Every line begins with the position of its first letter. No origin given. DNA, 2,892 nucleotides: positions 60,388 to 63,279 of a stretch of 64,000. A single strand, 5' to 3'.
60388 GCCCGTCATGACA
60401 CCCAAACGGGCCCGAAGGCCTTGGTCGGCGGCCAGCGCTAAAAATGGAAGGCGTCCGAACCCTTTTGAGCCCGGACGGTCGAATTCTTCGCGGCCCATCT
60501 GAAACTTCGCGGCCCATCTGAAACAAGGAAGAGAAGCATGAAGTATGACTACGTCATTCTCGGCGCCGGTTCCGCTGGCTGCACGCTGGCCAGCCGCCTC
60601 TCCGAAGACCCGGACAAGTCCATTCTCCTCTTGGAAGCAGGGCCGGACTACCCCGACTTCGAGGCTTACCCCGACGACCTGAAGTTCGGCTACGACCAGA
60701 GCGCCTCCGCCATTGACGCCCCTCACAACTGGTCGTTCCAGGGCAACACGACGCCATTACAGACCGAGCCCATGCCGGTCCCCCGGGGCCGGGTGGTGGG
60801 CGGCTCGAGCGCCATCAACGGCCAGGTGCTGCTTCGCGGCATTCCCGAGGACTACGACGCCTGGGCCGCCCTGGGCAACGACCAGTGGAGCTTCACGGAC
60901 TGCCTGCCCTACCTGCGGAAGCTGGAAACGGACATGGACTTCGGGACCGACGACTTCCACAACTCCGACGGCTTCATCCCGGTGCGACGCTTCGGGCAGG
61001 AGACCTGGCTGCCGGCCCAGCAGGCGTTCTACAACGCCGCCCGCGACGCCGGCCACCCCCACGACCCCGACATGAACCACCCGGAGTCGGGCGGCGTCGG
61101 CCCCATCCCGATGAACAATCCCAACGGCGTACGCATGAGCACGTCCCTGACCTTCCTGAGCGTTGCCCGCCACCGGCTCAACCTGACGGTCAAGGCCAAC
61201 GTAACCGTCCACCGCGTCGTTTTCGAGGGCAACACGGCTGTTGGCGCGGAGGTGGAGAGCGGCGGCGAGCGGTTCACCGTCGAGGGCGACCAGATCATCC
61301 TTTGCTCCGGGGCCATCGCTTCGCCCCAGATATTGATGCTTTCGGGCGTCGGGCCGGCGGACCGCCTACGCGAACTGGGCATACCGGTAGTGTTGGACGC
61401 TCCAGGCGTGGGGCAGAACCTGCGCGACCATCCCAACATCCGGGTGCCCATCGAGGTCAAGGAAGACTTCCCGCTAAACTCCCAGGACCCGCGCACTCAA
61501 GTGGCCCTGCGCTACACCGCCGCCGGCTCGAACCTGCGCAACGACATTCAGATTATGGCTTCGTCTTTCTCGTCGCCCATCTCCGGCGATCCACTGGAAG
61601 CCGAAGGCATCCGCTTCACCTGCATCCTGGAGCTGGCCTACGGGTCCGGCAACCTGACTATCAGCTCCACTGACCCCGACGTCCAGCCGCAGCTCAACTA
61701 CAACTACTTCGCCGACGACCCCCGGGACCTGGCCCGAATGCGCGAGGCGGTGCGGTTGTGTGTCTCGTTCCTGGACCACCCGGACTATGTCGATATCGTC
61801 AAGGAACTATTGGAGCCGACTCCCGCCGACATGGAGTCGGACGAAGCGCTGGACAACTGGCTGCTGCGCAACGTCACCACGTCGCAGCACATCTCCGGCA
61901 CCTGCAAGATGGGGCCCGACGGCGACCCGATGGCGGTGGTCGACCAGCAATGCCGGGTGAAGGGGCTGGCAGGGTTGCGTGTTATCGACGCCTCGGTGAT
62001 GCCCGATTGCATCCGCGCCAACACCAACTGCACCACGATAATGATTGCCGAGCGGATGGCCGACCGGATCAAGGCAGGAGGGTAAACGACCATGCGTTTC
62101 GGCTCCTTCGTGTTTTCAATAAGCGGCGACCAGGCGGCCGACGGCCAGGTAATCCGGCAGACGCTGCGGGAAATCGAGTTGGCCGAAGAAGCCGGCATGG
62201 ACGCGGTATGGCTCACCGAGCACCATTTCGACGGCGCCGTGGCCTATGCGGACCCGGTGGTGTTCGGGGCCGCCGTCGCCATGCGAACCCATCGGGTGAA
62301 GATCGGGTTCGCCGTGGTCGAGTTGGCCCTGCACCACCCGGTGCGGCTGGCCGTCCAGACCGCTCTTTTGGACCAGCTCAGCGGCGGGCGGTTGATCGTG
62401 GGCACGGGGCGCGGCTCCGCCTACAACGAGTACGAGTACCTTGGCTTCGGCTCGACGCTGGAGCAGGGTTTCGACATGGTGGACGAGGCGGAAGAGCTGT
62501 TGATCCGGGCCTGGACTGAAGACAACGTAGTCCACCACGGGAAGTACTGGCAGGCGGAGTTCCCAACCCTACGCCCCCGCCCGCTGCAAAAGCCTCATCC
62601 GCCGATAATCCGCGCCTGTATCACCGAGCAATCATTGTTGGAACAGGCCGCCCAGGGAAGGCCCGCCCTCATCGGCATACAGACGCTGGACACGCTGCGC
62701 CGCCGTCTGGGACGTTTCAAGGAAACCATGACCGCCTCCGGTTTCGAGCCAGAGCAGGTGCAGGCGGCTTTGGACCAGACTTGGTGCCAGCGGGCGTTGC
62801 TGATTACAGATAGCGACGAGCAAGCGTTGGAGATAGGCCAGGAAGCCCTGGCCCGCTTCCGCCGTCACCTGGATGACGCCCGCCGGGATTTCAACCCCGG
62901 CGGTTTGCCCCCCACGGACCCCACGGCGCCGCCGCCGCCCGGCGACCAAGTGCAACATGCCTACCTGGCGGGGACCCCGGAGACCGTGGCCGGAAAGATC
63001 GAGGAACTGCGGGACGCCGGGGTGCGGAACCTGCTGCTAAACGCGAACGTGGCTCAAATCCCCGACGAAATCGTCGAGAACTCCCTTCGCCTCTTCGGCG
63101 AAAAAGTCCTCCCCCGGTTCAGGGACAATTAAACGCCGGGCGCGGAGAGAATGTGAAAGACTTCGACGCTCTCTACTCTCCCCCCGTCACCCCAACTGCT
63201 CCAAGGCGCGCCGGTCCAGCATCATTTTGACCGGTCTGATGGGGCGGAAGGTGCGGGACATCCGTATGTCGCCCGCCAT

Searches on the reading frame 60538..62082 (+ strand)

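Call 65: search_protein_families(library=pfam, proteins=[window:60538-62082:+], max_evalue=0.001)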
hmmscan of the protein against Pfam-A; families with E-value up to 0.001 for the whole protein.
window:60538-62082:+ (515 aa): 7 families
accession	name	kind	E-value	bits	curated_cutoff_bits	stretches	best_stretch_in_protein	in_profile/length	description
PF00732.25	GMC_oxred_N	-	6.9e-42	144.2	23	1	3-299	1-217/218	GMC oxidoreductase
PF05199.19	GMC_oxred_C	-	1.8e-35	123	24.6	1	370-504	4-139/139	GMC oxidoreductase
PF05834.18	Lycopene_cycl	-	8.7e-06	25.5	23.4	1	4-39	1-37/380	Lycopene cyclase protein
PF01266.30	DAO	-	4.6e-05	23.6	27.9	0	4-37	1-33/353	FAD dependent oxidoreductase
PF07992.20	Pyr_redox_2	-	6.7e-05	22.9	26.1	0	3-39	1-36/291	Pyridine nucleotide-disulphide oxidoreductase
PF00890.30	FAD_binding_2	-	0.00059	19.6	20.4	0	4-36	1-32/414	FAD binding domain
PF13450.12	NAD_binding_8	-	0.0008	20.1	21.9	0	7-37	1-30/68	NAD(P)-binding Rossmann-like domain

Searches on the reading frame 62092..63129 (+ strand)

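Call 65: search_protein_families(library=pfam, proteins=[window:62092-63129:+], max_evalue=0.001)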
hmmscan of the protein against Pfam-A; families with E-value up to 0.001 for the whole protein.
window:62092-63129:+ (346 aa): 1 family
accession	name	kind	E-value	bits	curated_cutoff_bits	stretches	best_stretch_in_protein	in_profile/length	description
PF00296.26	Bac_luciferase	-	1.3e-52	179.6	27.9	1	1-312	1-313/314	Luciferase-like monooxygenase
